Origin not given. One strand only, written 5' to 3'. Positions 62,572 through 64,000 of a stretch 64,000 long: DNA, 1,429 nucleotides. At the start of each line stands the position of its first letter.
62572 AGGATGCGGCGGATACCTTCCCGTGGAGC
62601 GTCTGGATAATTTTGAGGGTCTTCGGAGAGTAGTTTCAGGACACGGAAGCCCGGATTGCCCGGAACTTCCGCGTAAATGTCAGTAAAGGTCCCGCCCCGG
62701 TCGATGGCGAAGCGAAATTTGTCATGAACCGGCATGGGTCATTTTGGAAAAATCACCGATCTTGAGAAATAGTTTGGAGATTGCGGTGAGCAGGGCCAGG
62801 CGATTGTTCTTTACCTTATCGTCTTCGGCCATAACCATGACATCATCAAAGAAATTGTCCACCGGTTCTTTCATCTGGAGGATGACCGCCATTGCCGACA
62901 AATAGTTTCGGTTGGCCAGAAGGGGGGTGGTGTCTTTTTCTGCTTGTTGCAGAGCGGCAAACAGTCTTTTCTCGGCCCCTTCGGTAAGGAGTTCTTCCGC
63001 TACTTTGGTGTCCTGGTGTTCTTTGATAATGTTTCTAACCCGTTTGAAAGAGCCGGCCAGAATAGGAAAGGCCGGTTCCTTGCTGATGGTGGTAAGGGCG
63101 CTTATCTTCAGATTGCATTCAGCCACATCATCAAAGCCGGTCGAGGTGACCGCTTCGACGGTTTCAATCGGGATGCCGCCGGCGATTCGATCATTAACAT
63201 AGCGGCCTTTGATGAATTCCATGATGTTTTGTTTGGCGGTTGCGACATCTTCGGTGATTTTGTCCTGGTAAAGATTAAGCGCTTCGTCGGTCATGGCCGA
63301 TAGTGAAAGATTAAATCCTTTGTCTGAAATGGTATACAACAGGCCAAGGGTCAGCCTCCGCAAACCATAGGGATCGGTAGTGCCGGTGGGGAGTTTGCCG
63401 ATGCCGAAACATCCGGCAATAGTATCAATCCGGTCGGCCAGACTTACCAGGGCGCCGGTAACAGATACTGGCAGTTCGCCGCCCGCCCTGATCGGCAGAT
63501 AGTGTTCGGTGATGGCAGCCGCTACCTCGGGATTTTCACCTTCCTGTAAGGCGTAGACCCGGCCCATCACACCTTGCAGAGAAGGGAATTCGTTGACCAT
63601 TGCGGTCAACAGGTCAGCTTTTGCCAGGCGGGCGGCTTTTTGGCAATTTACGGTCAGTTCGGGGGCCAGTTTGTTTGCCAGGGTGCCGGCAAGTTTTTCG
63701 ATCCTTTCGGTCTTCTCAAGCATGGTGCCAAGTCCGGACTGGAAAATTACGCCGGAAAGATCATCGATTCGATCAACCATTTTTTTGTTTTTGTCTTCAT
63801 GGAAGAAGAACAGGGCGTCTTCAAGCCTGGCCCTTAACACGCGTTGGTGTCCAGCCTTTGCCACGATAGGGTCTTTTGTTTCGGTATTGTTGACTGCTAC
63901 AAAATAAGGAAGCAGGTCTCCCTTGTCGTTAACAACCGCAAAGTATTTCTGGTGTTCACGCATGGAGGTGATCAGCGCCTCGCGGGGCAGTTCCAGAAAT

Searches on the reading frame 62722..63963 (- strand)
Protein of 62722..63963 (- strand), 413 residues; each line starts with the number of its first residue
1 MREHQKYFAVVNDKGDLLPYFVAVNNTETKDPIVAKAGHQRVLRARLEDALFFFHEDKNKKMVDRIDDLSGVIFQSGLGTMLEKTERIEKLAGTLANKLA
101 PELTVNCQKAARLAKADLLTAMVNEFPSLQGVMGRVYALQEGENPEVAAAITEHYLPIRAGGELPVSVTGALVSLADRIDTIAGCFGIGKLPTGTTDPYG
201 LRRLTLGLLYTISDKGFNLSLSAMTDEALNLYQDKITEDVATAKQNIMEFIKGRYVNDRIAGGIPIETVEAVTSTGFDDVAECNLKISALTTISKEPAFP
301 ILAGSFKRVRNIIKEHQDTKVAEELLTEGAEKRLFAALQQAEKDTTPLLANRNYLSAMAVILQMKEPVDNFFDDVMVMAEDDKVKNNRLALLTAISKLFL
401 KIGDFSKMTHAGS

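Call 75: search_protein_families(library=pfam, proteins=[window:62722-63963:-], max_evalue=0.00001)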
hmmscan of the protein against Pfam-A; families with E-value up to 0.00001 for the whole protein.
window:62722-63963:- (413 aa): 2 families
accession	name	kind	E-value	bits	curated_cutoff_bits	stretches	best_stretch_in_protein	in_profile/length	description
PF02092.22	tRNA_synt_2f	-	1.4e-97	328.3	29.2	1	1-273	274-535/536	Glycyl-tRNA synthetase beta subunit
PF05746.21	DALR_1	-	5.9e-09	36.5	22.3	1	307-399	6-102/117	DALR anticodon binding domain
